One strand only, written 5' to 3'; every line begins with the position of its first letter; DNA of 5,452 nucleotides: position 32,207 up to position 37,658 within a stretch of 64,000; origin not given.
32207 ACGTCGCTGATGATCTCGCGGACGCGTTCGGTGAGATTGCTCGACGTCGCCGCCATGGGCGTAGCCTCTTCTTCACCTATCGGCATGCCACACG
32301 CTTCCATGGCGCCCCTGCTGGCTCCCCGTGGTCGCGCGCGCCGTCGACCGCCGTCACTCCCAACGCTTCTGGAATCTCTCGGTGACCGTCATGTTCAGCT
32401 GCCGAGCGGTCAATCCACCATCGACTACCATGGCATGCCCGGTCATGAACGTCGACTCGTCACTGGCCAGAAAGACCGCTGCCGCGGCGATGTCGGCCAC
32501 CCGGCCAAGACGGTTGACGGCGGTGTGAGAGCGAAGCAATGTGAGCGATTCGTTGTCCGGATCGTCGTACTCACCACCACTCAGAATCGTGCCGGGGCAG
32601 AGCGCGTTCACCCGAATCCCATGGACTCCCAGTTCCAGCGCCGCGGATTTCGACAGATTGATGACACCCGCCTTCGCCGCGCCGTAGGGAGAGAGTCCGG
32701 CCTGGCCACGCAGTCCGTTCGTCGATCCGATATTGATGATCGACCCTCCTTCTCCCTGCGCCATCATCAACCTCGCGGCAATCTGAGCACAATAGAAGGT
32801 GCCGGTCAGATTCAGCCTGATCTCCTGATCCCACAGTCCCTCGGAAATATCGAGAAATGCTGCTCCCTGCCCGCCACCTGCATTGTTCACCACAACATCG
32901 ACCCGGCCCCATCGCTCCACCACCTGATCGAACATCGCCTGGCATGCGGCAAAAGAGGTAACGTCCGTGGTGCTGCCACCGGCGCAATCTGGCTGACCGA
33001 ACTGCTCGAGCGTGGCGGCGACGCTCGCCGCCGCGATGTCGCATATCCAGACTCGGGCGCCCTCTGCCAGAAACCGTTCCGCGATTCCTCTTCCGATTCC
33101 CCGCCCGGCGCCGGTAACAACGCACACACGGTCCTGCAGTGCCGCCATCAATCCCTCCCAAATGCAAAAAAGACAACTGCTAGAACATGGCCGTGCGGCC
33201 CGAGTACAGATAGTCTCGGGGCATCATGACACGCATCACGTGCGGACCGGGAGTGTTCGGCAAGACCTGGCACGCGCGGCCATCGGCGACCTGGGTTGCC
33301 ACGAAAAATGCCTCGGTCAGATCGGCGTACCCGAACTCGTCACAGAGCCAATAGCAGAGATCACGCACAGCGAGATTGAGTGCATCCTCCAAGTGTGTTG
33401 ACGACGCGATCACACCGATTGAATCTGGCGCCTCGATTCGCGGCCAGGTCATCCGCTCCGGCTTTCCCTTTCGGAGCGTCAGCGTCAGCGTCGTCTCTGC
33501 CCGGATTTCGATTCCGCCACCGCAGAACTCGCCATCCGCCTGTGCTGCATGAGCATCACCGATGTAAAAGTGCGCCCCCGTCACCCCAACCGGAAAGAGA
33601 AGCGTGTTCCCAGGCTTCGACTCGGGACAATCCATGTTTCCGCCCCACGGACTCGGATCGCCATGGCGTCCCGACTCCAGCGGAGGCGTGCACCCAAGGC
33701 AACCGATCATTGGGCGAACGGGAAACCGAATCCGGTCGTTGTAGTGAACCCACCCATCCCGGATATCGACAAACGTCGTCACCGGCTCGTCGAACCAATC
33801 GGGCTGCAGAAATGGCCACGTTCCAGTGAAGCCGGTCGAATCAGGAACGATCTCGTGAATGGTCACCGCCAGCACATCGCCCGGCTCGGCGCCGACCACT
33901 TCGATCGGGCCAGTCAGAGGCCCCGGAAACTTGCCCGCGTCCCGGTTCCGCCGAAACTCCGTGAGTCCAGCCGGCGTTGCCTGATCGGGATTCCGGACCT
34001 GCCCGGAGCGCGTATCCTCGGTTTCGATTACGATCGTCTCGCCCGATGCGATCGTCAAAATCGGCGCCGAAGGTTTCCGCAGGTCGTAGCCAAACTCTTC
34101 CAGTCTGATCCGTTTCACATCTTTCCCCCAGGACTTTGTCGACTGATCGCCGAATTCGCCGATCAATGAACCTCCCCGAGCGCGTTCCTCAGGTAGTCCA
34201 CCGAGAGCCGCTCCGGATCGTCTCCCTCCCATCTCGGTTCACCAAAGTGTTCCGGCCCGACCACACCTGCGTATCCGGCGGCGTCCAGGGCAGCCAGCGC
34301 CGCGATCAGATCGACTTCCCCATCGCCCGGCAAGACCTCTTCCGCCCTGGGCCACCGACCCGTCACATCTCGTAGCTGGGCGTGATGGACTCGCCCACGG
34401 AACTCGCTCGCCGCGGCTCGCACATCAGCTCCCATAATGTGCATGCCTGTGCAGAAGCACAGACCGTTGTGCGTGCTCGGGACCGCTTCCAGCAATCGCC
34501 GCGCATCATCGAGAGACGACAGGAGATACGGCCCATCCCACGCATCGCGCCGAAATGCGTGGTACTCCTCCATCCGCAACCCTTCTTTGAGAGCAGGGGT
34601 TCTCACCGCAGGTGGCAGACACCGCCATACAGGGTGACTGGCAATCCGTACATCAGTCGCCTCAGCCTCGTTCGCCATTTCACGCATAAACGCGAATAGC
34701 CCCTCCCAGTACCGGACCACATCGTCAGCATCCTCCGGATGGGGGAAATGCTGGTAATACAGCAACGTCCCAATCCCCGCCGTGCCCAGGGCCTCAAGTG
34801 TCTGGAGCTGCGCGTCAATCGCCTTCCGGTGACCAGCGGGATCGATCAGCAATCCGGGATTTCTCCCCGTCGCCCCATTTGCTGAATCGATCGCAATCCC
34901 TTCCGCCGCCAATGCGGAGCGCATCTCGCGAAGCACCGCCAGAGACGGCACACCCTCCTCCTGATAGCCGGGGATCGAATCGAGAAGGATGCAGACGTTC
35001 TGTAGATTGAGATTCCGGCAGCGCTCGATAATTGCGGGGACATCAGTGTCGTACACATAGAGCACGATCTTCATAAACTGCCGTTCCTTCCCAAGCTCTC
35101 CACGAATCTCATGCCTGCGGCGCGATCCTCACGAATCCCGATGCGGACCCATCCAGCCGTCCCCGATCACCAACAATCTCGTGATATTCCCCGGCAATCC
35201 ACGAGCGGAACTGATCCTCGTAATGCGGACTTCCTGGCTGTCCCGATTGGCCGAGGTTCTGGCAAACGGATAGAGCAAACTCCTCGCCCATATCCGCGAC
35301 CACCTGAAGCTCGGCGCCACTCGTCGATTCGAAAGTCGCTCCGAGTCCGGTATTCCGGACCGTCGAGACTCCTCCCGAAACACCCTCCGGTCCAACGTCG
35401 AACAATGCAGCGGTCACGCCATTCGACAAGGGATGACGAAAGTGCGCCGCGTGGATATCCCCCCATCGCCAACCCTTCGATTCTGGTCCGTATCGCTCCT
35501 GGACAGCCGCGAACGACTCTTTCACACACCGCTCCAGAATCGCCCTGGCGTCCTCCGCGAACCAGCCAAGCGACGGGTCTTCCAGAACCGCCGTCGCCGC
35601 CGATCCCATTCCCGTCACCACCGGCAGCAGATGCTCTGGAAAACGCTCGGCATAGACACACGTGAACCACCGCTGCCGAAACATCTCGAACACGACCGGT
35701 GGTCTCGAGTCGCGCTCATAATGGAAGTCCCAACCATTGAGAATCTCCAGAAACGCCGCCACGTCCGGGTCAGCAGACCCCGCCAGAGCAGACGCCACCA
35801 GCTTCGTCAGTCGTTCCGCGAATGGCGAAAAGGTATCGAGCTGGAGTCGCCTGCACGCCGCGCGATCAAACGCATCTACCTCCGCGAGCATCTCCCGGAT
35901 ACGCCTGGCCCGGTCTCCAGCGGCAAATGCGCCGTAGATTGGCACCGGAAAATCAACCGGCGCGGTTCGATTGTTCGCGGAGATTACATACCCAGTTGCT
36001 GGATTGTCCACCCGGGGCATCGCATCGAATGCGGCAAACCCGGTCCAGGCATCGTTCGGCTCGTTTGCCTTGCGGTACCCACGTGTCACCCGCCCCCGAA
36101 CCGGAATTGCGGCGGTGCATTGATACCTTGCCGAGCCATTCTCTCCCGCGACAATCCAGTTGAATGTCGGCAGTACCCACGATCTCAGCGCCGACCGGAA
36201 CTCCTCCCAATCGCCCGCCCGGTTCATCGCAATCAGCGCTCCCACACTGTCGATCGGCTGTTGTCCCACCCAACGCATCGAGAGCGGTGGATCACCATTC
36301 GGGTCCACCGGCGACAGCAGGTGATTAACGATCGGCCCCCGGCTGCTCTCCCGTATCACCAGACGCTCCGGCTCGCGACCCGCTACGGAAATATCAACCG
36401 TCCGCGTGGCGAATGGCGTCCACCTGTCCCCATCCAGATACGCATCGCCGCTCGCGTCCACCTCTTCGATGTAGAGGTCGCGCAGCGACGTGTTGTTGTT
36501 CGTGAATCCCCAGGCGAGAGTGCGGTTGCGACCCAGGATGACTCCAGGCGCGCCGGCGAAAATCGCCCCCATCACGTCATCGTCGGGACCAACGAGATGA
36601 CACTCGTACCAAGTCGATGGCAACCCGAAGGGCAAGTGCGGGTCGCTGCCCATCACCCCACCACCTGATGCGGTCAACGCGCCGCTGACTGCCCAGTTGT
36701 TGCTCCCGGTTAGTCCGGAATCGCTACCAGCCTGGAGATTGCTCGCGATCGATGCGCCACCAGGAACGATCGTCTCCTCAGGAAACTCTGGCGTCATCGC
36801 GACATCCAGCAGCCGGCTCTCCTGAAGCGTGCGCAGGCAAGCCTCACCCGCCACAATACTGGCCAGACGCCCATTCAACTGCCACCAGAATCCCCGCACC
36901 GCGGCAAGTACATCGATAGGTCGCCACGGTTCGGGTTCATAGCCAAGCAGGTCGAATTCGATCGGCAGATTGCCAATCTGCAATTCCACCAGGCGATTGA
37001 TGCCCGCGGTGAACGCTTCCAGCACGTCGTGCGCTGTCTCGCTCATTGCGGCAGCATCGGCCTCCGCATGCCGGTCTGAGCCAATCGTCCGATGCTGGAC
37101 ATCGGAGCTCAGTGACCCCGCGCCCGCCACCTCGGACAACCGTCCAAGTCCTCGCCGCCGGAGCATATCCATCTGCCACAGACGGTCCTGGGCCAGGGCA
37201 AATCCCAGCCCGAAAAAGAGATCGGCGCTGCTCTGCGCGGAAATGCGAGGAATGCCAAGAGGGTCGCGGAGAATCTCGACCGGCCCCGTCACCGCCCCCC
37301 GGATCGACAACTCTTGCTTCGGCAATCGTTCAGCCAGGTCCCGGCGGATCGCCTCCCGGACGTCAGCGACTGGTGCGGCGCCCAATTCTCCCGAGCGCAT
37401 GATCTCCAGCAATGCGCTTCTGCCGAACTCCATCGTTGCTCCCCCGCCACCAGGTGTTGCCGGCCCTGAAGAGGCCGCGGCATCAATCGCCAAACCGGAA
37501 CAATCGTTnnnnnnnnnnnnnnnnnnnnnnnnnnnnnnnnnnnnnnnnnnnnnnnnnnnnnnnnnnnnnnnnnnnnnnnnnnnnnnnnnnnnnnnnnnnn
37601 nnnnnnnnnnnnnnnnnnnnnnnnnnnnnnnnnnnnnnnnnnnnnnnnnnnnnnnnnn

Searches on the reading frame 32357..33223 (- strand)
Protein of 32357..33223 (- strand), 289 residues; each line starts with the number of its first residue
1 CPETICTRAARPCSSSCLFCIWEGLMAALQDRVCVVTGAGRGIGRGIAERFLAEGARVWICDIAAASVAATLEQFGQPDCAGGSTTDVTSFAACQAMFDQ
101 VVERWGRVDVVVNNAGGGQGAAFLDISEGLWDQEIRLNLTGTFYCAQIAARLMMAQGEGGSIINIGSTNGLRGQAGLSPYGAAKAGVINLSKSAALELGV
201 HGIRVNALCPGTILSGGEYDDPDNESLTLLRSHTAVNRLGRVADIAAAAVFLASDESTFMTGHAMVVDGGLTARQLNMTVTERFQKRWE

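Call 35: search_protein_families(library=pfam, proteins=[window:32357-33223:-], max_evalue=0.00001)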
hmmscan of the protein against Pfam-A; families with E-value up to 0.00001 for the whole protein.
window:32357-33223:- (289 aa): 2 families
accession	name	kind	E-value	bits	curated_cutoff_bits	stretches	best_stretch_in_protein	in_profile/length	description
PF13561.12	adh_short_C2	-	4.5e-63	213.4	27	1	38-272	1-236/236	Enoyl-(Acyl carrier protein) reductase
PF00106.31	adh_short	-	5.6e-55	186.3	26.6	1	33-215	2-184/195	short chain dehydrogenase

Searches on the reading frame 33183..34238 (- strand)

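Call 35: search_protein_families(library=pfam, proteins=[window:33183-34238:-], max_evalue=0.00001)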
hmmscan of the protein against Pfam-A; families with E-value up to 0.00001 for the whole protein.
window:33183-34238:- (352 aa): 1 family
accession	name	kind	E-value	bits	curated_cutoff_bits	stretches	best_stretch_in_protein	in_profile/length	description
PF03069.20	FmdA_AmdA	-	2.3e-28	99.6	27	2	197-263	208-275/373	Acetamidase/Formamidase family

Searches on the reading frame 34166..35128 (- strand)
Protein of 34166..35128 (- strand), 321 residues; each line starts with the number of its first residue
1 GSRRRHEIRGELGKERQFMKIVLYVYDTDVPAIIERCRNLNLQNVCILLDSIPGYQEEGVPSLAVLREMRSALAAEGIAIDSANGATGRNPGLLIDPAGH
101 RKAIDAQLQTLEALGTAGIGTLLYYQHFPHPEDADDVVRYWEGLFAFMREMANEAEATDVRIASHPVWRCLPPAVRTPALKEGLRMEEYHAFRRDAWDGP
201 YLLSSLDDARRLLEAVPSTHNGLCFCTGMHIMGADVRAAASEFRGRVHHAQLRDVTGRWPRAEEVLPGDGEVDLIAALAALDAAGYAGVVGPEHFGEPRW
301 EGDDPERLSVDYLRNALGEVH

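Call 35: search_protein_families(library=pfam, proteins=[window:34166-35128:-], max_evalue=0.00001)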
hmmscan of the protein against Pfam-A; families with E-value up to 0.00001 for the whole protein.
window:34166-35128:- (321 aa): 2 families
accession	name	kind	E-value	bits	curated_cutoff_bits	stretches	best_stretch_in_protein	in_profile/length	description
PF01261.30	AP_endonuc_2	-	4.4e-18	66.3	31.1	1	64-314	28-247/249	Xylose isomerase-like TIM barrel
PF03786.19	UxuA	-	1.5e-09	37.6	23.7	1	202-294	219-318/352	D-mannonate dehydratase (UxuA)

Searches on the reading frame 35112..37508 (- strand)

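Call 35: search_protein_families(library=pfam, proteins=[window:35112-37508:-], max_evalue=0.00001)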
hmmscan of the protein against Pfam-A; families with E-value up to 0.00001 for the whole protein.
window:35112-37508:- (799 aa): 1 family
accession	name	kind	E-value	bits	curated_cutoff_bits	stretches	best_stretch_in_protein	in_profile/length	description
PF01804.23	Penicil_amidase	-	2.5e-182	608.9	21.3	1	76-781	1-669/675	Penicillin amidase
